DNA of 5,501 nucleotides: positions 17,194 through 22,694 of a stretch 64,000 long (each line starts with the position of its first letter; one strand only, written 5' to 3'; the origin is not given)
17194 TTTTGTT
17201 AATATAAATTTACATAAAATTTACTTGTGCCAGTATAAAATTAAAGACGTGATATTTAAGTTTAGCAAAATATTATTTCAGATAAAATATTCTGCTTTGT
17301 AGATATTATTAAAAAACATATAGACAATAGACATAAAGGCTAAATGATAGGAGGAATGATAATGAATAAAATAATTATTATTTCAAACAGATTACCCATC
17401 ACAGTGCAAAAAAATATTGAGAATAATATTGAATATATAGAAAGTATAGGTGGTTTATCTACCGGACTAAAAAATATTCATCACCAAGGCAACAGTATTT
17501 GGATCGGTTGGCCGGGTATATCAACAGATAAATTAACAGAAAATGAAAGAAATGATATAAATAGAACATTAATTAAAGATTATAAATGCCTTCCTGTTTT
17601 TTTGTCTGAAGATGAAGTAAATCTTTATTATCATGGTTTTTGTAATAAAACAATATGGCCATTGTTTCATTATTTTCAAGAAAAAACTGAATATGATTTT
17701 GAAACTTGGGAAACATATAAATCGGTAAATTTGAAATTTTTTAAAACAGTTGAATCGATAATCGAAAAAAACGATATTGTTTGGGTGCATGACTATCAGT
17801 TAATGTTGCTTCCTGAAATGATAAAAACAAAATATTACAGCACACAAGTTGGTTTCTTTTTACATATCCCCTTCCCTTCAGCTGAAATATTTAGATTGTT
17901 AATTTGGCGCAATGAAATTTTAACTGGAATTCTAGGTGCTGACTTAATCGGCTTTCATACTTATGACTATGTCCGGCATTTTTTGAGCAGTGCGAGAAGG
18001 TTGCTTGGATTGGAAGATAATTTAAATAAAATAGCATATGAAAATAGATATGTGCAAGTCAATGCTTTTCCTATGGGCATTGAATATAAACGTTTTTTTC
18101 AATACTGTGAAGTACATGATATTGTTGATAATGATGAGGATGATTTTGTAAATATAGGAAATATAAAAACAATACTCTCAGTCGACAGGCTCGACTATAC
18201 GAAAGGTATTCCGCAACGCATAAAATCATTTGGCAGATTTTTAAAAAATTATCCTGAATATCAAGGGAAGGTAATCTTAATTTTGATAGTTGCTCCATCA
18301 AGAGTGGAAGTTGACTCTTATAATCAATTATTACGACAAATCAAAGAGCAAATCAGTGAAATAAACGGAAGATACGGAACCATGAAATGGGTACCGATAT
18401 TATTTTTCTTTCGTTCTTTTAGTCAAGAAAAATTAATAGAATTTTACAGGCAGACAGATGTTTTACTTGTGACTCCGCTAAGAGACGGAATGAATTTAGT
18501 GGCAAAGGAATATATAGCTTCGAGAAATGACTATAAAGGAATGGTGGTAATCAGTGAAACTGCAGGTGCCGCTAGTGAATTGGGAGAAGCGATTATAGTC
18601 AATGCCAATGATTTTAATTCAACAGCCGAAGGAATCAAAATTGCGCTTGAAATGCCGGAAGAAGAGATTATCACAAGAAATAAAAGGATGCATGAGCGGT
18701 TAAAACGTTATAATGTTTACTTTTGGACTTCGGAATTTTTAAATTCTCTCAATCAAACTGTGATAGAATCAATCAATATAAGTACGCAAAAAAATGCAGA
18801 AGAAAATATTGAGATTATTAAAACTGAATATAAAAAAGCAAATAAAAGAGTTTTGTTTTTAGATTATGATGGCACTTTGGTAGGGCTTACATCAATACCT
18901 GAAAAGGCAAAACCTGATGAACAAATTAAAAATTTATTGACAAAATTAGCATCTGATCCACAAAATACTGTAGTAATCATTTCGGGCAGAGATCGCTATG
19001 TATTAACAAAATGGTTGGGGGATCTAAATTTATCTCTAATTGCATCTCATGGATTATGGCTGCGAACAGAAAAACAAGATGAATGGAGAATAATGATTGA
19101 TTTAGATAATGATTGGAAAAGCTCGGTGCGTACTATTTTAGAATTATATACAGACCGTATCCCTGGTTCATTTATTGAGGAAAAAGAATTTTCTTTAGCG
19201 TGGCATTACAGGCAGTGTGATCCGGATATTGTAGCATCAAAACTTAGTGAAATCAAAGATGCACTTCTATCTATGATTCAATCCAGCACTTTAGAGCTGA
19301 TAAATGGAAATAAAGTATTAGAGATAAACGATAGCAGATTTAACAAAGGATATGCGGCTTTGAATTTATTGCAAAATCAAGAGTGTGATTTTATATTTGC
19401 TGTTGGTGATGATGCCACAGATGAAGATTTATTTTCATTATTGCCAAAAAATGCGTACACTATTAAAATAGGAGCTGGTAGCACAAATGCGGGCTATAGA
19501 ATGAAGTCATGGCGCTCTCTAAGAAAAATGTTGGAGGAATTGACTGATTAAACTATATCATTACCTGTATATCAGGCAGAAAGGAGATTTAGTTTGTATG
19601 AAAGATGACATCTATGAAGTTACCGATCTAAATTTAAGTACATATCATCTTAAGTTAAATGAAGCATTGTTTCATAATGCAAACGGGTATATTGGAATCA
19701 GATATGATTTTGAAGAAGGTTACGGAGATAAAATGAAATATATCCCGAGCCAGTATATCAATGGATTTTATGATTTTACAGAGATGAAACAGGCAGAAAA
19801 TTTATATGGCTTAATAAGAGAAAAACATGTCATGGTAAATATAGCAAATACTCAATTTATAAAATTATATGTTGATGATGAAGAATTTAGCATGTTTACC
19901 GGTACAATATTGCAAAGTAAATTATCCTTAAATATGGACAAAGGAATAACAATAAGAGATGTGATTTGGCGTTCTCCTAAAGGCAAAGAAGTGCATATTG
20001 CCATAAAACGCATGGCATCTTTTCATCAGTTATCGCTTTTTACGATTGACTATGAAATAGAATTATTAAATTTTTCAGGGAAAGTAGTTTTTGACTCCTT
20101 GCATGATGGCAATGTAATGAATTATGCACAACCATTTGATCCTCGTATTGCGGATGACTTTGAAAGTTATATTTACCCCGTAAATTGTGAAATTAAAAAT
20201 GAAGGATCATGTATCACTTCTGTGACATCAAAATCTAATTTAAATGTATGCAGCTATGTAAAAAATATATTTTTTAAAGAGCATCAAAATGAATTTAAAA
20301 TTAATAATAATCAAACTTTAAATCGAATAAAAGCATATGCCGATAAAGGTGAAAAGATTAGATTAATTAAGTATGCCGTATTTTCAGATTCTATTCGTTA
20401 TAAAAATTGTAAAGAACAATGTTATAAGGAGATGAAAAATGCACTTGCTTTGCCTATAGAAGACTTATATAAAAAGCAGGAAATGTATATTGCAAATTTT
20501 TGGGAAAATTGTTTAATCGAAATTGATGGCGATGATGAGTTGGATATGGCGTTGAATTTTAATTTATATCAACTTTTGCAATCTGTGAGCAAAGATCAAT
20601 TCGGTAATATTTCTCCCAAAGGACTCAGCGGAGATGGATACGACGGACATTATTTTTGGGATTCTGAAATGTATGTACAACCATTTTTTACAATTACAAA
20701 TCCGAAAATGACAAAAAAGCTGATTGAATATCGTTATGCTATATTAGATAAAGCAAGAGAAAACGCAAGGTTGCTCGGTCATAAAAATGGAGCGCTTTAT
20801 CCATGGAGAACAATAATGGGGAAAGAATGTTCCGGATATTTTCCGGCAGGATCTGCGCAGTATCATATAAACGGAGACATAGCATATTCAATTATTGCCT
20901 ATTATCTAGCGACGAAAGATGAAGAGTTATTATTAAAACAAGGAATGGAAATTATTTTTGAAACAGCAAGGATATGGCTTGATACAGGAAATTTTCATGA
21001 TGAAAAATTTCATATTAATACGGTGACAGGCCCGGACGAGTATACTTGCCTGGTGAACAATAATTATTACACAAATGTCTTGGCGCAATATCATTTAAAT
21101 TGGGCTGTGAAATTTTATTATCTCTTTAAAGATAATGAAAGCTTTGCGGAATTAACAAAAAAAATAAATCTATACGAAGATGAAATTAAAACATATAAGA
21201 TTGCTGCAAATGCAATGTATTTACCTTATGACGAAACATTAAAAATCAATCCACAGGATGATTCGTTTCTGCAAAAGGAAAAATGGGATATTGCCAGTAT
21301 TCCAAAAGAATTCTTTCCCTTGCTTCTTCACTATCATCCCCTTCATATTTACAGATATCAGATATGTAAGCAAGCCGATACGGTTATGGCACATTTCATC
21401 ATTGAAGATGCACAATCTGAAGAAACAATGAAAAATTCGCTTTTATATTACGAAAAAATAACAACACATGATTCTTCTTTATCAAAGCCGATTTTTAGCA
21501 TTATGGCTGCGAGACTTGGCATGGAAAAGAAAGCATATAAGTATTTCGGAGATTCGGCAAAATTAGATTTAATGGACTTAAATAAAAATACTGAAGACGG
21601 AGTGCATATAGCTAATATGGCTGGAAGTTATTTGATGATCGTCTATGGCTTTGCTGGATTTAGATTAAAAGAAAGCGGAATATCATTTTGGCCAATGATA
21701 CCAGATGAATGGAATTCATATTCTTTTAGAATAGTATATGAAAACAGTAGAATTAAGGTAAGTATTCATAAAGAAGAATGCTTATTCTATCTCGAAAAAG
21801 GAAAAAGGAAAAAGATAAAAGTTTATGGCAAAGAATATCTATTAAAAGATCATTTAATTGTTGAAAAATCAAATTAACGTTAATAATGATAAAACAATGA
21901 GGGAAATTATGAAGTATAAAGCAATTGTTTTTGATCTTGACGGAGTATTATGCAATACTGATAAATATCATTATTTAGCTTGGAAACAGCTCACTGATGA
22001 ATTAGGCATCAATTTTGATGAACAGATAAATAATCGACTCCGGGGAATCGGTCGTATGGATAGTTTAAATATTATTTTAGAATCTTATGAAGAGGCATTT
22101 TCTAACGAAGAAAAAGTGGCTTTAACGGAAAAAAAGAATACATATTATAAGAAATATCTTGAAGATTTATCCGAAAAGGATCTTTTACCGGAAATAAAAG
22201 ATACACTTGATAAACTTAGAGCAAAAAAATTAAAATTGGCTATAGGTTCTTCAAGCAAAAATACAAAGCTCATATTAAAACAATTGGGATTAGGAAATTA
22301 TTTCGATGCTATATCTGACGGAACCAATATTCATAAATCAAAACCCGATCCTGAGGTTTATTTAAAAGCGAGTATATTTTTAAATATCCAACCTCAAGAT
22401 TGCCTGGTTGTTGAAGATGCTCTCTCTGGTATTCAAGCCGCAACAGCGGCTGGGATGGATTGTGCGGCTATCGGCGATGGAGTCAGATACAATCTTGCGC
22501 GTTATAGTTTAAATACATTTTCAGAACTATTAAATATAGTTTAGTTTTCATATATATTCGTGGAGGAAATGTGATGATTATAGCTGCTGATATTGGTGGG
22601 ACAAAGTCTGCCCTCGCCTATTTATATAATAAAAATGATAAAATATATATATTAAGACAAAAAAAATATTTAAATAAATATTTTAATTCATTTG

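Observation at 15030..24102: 8.1-kb usp-galU / otsAB-GH65-pgmB-glk module bracketed by perfect 499-bp direct repeats: potential excisable or amplifiable unit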

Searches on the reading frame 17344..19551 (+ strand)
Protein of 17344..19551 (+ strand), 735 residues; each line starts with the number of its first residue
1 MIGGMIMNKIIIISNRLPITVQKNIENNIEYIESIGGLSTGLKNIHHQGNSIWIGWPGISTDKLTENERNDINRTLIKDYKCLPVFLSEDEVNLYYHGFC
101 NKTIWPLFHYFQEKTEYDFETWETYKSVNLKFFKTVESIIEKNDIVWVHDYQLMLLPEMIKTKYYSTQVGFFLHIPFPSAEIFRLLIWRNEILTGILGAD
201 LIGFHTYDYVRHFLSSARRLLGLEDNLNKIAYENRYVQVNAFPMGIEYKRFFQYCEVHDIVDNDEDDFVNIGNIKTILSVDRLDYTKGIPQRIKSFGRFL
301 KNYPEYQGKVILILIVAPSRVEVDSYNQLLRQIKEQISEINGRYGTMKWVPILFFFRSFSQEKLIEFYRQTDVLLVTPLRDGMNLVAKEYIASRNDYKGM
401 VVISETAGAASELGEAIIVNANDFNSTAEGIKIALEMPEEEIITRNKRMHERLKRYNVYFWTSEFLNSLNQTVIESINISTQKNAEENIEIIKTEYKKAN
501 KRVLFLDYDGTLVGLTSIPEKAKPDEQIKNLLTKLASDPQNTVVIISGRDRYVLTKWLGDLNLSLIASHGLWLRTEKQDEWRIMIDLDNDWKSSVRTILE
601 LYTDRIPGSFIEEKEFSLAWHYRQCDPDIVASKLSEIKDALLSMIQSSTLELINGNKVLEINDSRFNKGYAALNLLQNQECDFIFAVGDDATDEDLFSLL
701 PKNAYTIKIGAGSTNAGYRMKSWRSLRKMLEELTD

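Call 11: search_protein_families(library=pfam, proteins=[window:17344-19551:+])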
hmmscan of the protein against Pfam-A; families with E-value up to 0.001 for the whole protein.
window:17344-19551:+ (735 aa): 5 families
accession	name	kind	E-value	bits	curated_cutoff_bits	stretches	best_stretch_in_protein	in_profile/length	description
PF00982.27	Glyco_transf_20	-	3e-150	501.5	32.5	1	9-470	2-472/473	Glycosyltransferase family 20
PF02358.22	Trehalose_PPase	-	9.9e-52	175.8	27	1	505-710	1-216/235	Trehalose-phosphatase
PF00534.26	Glycos_transf_1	-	2e-05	24.6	26.4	1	273-440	14-161/172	Glycosyl transferases group 1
PF08282.18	Hydrolase_3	-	0.00046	20.4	20.9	0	504-587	1-79/255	haloacid dehalogenase-like hydrolase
PF05116.19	S6PP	-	0.00062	19.9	20.3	1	501-698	2-198/247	Sucrose-6F-phosphate phosphohydrolase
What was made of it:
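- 17344..19551 (+): Bifunctional trehalose-6-phosphate synthase/phosphatase (otsA-otsB fusion). PF00982 plus PF02358 (call 11).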

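Call 65: search_protein_families(library=ncbifam, proteins=[window:17344-19551:+], max_evalue=1e-10)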
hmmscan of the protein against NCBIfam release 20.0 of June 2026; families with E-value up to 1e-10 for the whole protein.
window:17344-19551:+ (735 aa): 7 families
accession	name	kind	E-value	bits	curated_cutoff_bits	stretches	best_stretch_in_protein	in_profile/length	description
NF011071.0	PRK14501.1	equivalog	4.5e-290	964.1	634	1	7-734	1-725/729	bifunctional alpha,alpha-trehalose-phosphate synthase (UDP-forming)/trehalose-phosphatase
TIGR02400.1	trehalose_OtsA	equivalog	3.5e-161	537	564.85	1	9-471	1-456/456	alpha,alpha-trehalose-phosphate synthase (UDP-forming)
TIGR02398.1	gluc_glyc_Psyn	equivalog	1.4e-99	333.9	569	2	227-471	238-482/487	glucosylglycerol-phosphate synthase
NF007513.0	PRK10117.1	equivalog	2.1e-95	320.4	759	1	8-484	2-466/474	alpha,alpha-trehalose-phosphate synthase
TIGR00685.1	T6PP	equivalog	1.8e-39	136.1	68.05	1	499-733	1-248/250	trehalose-phosphatase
TIGR01484.1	HAD-SF-IIB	subfamily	1.7e-23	83.9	41.8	1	504-700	2-215/221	HAD-IIB family hydrolase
NF007560.0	PRK10187.1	equivalog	7.9e-22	77.8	327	1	500-734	13-244/266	trehalose-phosphatase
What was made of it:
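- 17344..19551 (+): NF011071, 964 bits, above the 634 cut-off (call 65).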

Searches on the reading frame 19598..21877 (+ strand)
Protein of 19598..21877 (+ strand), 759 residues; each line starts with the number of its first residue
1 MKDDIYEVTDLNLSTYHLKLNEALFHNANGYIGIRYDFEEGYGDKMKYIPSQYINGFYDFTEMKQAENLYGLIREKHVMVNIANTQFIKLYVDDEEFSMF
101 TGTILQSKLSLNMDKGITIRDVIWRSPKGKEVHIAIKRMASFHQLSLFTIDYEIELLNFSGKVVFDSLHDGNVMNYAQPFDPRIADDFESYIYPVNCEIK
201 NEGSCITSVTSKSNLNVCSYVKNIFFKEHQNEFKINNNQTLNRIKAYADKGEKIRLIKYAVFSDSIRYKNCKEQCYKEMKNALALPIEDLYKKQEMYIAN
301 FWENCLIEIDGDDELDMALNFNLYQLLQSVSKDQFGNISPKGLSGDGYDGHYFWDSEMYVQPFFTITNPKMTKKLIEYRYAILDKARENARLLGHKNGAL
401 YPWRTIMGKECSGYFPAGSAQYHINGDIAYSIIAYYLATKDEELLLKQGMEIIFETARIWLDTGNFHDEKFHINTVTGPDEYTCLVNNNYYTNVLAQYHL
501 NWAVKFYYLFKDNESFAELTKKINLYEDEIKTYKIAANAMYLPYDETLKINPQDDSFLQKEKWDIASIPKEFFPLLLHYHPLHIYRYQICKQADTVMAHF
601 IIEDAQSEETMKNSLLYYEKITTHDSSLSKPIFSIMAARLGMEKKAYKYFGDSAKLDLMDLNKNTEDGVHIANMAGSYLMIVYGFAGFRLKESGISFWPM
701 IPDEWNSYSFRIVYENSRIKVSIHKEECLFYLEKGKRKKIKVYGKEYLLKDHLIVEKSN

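Call 11: search_protein_families(library=pfam, proteins=[window:19598-21877:+])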
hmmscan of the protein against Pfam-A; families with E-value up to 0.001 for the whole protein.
window:19598-21877:+ (759 aa): 3 families
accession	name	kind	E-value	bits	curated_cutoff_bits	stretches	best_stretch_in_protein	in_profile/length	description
PF03632.21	Glyco_hydro_65m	-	7e-112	374.5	27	1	321-678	2-370/371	Glycosyl hydrolase family 65 central catalytic domain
PF03636.21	Glyco_hydro_65N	-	1.1e-49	169.7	26.6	1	15-262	7-229/233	Glycosyl hydrolase family 65, N-terminal domain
PF03633.20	Glyco_hydro_65C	-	2.1e-14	53.5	22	1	689-749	2-62/62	Glycosyl hydrolase family 65, C-terminal domain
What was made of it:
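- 19598..21877 (+): GH65 disaccharide phosphorylase; a trehalose, maltose or kojibiose phosphorylase type with specificity not determined. PF03636, PF03632 and PF03633 (call 11)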

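Call 65: search_protein_families(library=ncbifam, proteins=[window:19598-21877:+], max_evalue=1e-10)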
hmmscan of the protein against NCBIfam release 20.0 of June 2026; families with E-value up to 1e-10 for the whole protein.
window:19598-21877:+ (759 aa): 2 families
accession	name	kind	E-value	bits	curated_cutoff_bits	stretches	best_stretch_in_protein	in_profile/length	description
NF010380.0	PRK13807.1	domain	1.3e-147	493.1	838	1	3-752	7-751/756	family 65 glycosyl hydrolase domain-containing protein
NF053734.1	KJHdlse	equivalog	5.7e-58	196.8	800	1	213-525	187-507/668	kojibiose hydrolase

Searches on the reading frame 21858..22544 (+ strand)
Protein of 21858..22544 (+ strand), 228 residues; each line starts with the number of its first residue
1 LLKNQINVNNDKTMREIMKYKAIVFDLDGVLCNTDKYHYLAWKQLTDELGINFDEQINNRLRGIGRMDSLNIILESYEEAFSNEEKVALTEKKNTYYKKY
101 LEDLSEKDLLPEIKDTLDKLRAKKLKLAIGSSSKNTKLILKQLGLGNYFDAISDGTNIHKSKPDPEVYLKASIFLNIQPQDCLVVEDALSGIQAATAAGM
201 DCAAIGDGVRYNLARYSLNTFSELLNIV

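Call 11: search_protein_families(library=pfam, proteins=[window:21858-22544:+])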
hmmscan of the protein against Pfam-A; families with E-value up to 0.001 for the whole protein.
window:21858-22544:+ (228 aa): 3 families
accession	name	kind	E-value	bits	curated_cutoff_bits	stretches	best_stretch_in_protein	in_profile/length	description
PF13419.12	HAD_2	-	3.1e-32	112.6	23.8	1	23-205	1-178/178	Haloacid dehalogenase-like hydrolase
PF00702.32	Hydrolase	-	3.9e-28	99.6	26.4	1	20-199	1-191/191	haloacid dehalogenase-like hydrolase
PF13242.12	Hydrolase_like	-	0.00087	19.6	22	0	161-209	3-52/75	HAD-hyrolase-like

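Call 65: search_protein_families(library=ncbifam, proteins=[window:21894-22544:+], max_evalue=1e-10)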
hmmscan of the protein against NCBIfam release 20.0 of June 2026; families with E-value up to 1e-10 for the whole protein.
window:21894-22544:+ (216 aa): 20 families
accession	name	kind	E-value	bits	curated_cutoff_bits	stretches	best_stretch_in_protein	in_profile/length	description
TIGR01990.1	bPGM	equivalog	1e-72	244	189.4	1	8-194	1-187/187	beta-phosphoglucomutase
TIGR02009.1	PGMB-YQAB-SF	subfamily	3.5e-61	206.6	153.35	1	8-193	1-186/186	beta-phosphoglucomutase family hydrolase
NF008000.0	PRK10725.1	equivalog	1.4e-28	100.3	215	1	7-191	4-183/188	fructose-1-phosphate/6-phosphogluconate phosphatase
NF008087.0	PRK10826.1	equivalog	1.1e-25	90.5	191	1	6-207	5-205/222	hexitol phosphatase HxpB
NF053653.1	InDiPhoBT2121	equivalog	3.5e-23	82.3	245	1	9-196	2-189/216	inorganic diphosphatase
NF009695.0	PRK13222.1-2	equivalog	2.4e-22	79.6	225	1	5-196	3-196/226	phosphoglycolate phosphatase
TIGR01449.2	PGP_bact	equivalog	3.6e-20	72.4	180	1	11-202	1-193/213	phosphoglycolate phosphatase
TIGR02253.1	CTE7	subfamily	2.5e-19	69.9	169.75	1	9-193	3-194/221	TIGR02253 family HAD-type hydrolase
TIGR01509.1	HAD-SF-IA-v3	subfamily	4.5e-19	69.1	29.4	1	84-190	51-151/154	HAD-IA family hydrolase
NF046057.1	bifunc_MtlD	equivalog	1.2e-18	66.9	800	1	9-189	8-187/683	bifunctional mannitol-1-phosphate dehydrogenase/phosphatase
NF009804.0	PRK13288.1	equivalog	3e-17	62.8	218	1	6-197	1-185/215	pyrophosphatase PpaX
NF009697.0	PRK13222.1-4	equivalog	2.3e-16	59.8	327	1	3-200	2-200/232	phosphoglycolate phosphatase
NF009694.0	PRK13222.1-1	equivalog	5.2e-16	58.7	415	1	68-200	84-215/252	phosphoglycolate phosphatase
NF008610.0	PRK11587.1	equivalog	8.3e-16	58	282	1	6-193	1-181/219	sugar phosphatase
NF007854.0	PRK10563.1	equivalog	1.6e-14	54.1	211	1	7-190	3-182/221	6-phosphogluconate phosphatase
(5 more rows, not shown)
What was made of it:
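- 21894..22544 (+): pgmB, beta-phosphoglucomutase. TIGR01990, 244 bits, above the 189.4 cut-off (call 65)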
